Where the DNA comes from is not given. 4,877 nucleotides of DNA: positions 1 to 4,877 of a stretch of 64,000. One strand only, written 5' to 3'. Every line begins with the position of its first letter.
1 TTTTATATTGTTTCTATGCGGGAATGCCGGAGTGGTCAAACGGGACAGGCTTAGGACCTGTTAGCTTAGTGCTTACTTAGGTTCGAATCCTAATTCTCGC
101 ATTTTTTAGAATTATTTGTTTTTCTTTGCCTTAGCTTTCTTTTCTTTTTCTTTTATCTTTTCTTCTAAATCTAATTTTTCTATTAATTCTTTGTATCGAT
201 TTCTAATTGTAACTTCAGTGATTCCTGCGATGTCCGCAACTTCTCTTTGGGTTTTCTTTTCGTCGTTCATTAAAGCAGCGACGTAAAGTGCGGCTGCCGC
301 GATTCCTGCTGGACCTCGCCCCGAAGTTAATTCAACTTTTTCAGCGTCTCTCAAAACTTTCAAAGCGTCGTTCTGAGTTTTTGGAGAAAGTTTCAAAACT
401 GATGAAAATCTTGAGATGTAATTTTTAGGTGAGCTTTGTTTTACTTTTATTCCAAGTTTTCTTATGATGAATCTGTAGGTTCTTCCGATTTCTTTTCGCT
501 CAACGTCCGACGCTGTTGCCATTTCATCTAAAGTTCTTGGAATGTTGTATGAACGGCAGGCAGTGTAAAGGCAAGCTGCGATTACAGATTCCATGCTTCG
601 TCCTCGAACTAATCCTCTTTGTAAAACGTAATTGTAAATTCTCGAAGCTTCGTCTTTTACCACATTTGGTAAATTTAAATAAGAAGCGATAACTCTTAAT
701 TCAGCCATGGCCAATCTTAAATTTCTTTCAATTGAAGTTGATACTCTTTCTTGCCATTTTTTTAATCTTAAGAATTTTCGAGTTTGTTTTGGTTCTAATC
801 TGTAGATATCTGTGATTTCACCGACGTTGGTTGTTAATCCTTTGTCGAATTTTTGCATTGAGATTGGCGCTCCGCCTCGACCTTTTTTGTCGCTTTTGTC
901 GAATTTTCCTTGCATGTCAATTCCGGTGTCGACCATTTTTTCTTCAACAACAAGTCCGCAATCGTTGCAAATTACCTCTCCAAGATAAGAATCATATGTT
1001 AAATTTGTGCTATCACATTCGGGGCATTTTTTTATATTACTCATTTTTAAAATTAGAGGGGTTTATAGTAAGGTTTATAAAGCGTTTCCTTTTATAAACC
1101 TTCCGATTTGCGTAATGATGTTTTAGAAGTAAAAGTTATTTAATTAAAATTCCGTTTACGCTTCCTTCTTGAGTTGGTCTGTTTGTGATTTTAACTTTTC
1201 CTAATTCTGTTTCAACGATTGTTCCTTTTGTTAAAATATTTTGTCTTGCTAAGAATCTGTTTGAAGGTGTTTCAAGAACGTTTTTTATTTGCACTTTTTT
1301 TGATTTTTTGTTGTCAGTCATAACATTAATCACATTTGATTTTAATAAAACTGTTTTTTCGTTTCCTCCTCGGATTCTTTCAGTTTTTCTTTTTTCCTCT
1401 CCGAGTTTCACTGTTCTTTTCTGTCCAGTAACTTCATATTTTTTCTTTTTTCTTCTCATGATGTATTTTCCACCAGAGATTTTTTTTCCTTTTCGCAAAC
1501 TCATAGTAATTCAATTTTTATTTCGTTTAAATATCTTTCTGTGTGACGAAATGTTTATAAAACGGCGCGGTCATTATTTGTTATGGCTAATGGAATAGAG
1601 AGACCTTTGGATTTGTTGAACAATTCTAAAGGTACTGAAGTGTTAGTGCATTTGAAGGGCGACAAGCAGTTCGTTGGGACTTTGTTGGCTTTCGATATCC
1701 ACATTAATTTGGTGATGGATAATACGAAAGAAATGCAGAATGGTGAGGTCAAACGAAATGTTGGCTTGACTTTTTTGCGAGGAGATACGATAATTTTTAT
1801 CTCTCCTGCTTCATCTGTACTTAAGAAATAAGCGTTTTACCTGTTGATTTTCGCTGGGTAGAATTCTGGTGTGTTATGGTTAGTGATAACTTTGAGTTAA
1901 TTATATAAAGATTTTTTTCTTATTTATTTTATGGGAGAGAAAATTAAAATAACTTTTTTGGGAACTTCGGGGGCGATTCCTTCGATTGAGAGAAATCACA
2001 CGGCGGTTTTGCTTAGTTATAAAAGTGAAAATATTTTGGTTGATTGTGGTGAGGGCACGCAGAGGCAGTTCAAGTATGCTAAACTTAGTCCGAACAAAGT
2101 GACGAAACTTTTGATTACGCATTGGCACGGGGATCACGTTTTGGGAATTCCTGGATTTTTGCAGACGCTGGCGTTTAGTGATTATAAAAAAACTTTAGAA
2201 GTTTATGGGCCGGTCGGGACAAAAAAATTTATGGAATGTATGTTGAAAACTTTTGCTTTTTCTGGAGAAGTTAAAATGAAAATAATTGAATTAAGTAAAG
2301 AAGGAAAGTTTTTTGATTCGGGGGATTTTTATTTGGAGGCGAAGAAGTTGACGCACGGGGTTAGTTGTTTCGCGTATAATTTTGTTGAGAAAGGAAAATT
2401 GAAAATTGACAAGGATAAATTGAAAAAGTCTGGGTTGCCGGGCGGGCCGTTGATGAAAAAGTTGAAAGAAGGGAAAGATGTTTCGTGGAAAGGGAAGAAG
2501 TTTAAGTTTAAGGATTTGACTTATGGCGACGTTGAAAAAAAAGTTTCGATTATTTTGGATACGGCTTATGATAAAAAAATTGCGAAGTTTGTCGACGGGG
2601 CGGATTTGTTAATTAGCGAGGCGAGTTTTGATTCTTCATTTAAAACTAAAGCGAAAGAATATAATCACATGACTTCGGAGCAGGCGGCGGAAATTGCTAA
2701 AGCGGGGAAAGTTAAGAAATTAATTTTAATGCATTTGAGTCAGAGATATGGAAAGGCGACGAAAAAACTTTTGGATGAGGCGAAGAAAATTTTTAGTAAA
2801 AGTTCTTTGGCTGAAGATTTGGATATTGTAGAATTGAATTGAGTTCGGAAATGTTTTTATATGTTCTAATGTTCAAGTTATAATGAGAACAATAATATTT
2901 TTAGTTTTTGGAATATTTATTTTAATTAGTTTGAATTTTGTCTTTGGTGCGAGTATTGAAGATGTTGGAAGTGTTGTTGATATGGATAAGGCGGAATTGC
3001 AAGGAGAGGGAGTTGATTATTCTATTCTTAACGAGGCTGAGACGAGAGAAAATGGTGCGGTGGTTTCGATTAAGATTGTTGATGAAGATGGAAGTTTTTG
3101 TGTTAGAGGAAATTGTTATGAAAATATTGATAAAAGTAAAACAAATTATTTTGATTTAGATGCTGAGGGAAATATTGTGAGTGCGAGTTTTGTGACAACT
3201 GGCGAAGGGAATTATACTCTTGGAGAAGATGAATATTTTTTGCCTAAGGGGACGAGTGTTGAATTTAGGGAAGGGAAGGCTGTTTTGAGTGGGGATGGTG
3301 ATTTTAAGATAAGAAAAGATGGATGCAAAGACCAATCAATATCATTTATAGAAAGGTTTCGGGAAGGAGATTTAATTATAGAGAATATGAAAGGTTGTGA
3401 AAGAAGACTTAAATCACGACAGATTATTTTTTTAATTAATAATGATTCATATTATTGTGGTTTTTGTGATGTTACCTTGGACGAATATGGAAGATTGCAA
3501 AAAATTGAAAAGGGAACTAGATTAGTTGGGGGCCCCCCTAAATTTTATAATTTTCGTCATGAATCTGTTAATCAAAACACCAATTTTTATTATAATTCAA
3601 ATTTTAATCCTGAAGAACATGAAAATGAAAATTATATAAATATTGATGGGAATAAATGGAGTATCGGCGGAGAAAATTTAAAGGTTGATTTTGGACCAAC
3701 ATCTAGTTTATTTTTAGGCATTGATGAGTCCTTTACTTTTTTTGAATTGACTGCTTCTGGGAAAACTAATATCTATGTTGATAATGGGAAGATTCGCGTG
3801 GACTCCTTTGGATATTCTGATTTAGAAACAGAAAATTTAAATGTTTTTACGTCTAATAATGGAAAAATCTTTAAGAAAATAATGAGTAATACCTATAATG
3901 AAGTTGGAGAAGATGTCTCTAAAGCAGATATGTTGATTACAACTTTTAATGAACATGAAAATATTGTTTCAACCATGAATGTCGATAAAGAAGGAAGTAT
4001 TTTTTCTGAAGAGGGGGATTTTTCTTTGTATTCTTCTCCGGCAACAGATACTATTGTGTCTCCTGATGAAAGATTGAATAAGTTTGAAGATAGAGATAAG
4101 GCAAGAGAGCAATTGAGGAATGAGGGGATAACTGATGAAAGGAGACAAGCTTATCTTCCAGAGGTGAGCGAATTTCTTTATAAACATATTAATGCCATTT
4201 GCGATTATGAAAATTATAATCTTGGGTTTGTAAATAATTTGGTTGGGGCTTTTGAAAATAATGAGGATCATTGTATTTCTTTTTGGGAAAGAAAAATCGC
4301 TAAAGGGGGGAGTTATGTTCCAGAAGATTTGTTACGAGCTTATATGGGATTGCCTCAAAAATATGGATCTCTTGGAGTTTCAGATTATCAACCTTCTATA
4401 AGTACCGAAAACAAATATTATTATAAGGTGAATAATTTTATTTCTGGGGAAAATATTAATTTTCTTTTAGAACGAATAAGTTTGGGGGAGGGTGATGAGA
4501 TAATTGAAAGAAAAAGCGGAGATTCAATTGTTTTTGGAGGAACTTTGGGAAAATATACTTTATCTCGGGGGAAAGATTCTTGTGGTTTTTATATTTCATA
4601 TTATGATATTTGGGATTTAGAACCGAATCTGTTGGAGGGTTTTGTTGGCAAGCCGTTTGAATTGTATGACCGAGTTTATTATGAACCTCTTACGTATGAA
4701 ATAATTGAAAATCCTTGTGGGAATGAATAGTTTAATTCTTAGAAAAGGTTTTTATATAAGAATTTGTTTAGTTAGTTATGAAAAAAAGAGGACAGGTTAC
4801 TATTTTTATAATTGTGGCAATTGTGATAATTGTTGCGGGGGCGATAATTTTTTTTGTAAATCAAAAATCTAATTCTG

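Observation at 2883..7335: Pilin-like gene sandwiched between two large paralogous secreted proteins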

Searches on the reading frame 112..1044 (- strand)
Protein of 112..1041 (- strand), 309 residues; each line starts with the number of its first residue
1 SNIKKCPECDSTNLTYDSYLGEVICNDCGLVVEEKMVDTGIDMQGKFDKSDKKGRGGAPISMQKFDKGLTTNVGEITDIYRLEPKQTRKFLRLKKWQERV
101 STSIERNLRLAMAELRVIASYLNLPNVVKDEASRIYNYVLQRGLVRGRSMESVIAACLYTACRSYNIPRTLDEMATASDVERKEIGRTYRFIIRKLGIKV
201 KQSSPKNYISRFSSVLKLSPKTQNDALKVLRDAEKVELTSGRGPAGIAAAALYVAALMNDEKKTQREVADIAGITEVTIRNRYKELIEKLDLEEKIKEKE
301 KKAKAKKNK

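Call 76: find_encoding_contigs(protein=window:112-1041:-, flank=10000, max_places=1)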
Protein window:112-1041:- (309 aa): no gene with exactly this product is on record in the collection.

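Call 78: find_encoding_contigs(protein=window:115-1044:-, flank=10000, max_places=1)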
Protein window:115-1044:- (310 aa): 24 contigs read that carry it; 1 place shown.
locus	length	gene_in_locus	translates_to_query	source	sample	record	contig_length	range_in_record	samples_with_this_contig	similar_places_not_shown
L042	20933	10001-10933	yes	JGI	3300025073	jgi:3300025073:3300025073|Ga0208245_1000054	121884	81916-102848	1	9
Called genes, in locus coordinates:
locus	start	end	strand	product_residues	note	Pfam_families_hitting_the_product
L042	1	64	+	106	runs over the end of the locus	PF01918:Alba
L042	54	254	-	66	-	-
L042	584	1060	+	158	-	PF04892:VanZ-LLP1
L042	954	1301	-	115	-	PF11969:DcpS_C, PF01230:HIT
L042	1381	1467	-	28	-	-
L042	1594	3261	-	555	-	PF00587:tRNA-synt_2b (weak), PF03129:HGTP_anticodon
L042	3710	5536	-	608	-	-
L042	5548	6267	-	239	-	-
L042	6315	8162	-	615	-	-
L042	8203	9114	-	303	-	PF23023:Anti-Pycsar_Apyc1, PF00753:Lactamase_B, PF12706:Lactamase_B_2 (weak)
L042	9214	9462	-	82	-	PF01423:LSM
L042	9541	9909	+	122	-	PF01201:Ribosomal_S8e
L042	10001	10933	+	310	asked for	PF08271:Zn_Ribbon_TF, PF00382:TFIIB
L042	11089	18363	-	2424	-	-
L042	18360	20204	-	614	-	-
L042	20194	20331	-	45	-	-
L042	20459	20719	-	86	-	-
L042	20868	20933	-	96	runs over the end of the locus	-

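Call 83: search_protein_families(library=pfam, proteins=[L042:11092-18363:-, L042:18363-20204:-], max_evalue=0.01)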
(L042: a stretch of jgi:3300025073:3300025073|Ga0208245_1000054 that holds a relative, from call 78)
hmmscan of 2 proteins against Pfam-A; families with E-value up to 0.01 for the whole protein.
L042:11092-18363:- (2424 aa): 0 families

L042:18363-20204:- (614 aa): 0 families

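Call 86: search_protein_families(library=ncbifam, proteins=[L042:18363-20204:-, L042:11092-18363:-], max_evalue=0.01)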
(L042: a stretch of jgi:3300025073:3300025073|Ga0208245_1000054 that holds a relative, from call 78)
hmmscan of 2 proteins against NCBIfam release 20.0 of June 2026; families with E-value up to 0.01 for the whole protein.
L042:18363-20204:- (614 aa): 0 families

L042:11092-18363:- (2424 aa): 0 families

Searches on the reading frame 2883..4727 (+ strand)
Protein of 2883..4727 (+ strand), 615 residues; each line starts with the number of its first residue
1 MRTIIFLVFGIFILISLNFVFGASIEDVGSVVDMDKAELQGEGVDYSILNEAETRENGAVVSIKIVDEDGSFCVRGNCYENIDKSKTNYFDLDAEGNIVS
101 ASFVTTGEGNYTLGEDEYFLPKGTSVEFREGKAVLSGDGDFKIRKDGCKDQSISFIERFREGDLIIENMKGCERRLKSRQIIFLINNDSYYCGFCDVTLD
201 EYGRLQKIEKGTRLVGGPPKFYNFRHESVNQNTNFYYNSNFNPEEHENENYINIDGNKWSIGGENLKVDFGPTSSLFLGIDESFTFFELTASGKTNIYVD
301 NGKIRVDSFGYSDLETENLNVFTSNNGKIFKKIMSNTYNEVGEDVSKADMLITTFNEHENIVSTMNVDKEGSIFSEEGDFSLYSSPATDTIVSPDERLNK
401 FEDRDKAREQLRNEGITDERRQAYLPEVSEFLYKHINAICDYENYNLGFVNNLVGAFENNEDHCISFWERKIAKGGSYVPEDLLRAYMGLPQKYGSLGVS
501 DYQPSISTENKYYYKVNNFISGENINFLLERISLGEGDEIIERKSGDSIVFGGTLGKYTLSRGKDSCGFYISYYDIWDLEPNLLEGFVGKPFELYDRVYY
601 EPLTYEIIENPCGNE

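Call 4: search_protein_families(library=pfam, proteins=[window:2883-4727:+], max_evalue=1)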
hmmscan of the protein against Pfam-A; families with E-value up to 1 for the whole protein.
window:2883-4727:+ (615 aa): 2 families
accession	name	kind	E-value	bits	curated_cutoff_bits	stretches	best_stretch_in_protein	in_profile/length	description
PF22309.2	HK-GC-Chemotax_sensor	-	0.12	13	27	0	323-371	47-95/122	HK/GC/Chemotaxis protein-like, sensor domain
PF07883.17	Cupin_2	-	0.28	11.4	27.2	1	102-131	22-51/70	Cupin domain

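Call 5: search_protein_families(library=ncbifam, proteins=[window:2883-4727:+], max_evalue=1)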
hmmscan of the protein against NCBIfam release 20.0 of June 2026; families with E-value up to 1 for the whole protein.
window:2883-4727:+ (615 aa): 0 families

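Call 29: search_protein_families(library=phrogs, proteins=[window:2883-4727:+], max_evalue=0.01)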
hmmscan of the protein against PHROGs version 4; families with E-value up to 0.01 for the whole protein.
window:2883-4727:+ (615 aa): 0 families
